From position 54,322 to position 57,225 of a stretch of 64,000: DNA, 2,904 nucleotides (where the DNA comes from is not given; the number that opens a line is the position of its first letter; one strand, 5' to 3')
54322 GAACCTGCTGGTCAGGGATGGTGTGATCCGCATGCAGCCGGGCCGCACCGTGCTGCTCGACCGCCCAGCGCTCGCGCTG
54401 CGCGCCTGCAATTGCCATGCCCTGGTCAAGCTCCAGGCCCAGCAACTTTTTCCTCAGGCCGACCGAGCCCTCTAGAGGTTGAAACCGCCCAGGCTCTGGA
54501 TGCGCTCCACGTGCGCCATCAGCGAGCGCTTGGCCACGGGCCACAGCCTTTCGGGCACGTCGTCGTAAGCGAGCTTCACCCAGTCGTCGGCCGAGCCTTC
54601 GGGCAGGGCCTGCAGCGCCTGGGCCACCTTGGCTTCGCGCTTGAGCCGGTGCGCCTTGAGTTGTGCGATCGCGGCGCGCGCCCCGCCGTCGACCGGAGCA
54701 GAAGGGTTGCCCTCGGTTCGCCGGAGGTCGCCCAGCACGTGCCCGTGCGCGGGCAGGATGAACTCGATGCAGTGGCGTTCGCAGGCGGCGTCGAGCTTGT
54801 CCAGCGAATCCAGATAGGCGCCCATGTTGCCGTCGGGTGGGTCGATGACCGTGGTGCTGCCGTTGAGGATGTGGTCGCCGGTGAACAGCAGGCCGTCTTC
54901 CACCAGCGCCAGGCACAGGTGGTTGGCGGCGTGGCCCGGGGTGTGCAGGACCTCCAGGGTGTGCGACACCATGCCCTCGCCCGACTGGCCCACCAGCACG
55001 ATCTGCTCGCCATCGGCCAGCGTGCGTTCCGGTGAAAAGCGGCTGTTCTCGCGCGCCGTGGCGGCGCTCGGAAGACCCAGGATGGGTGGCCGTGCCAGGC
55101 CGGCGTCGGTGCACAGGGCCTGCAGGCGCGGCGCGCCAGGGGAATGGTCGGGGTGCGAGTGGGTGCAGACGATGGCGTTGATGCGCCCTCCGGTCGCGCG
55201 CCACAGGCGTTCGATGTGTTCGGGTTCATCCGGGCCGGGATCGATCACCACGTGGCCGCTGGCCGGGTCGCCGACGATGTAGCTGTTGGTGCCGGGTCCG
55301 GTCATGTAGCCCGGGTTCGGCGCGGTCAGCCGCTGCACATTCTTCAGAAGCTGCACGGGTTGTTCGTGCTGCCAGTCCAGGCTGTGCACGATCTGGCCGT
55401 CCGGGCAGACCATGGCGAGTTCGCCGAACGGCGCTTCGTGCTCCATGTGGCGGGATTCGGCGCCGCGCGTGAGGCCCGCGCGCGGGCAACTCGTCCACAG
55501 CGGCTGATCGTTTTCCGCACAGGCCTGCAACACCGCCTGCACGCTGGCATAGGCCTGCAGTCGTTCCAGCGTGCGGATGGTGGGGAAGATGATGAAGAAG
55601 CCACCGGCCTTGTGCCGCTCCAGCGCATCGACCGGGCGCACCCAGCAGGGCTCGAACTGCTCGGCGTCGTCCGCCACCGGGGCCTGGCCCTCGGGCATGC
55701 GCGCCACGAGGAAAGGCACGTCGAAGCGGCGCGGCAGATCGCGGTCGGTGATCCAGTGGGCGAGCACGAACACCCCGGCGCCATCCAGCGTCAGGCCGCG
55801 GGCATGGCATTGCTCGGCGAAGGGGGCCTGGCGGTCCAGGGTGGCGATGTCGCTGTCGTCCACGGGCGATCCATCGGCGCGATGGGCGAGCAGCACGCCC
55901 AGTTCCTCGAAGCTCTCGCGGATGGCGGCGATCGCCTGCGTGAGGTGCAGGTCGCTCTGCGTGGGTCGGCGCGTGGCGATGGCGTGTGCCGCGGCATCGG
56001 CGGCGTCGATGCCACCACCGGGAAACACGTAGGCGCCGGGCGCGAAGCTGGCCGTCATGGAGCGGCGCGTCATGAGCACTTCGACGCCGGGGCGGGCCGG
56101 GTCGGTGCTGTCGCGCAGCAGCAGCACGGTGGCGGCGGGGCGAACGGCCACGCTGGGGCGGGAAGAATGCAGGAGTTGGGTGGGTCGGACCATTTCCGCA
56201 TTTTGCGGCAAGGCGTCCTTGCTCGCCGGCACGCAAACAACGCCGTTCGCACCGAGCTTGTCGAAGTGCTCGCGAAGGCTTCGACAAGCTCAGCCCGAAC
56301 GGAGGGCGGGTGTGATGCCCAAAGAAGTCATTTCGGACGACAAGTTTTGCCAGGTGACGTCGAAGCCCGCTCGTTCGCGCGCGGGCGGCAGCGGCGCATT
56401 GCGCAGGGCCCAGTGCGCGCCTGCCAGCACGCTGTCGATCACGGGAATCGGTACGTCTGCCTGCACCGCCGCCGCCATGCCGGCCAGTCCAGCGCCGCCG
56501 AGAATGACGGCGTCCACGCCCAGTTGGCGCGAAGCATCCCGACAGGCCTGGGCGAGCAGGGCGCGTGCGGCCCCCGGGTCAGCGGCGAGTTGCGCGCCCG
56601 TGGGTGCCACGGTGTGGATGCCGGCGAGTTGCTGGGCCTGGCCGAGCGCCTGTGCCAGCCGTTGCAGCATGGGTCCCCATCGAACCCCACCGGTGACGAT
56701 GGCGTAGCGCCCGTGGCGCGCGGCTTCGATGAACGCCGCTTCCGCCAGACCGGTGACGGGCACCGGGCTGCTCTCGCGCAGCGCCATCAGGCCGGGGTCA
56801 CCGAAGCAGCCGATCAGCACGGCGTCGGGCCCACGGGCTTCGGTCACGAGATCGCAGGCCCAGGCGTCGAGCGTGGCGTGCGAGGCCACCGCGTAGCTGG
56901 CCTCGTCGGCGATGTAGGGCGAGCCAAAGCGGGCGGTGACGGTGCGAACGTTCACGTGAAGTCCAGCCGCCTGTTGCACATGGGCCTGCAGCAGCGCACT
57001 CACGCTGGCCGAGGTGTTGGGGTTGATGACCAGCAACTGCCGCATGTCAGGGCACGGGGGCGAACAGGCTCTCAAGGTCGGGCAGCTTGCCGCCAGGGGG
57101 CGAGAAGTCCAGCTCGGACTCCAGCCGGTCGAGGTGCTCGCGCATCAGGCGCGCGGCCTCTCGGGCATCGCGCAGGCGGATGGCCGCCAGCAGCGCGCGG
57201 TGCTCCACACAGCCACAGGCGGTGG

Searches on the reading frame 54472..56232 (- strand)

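Call 64: search_protein_families(library=pfam, proteins=[window:54472-56232:-], max_evalue=0.001)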
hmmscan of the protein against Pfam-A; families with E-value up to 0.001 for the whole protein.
window:54472-56232:- (586 aa): 4 families
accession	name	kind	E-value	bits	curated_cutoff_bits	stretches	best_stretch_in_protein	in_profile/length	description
PF00753.33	Lactamase_B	-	4e-24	86.1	22.7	1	313-480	4-184/196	Metallo-beta-lactamase superfamily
PF17778.7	BLACT_WH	-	5.6e-07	29.9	22.8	1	547-579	1-33/46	Beta-lactamase associated winged helix domain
PF00293.34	NUDIX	-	5.2e-06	27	21.1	0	31-113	3-58/134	NUDIX domain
PF12706.13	Lactamase_B_2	-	9.6e-06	25.8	27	1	328-375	3-55/200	Beta-lactamase superfamily domain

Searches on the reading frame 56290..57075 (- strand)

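Call 64: search_protein_families(library=pfam, proteins=[window:56290-57075:-], max_evalue=0.001)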
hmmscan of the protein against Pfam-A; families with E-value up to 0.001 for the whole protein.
window:56290-57075:- (261 aa): 1 family
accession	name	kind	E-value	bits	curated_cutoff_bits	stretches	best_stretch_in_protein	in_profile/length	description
PF01177.27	Asp_Glu_race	-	9.8e-42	143.6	31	1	14-220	1-208/211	Asp/Glu/Hydantoin racemase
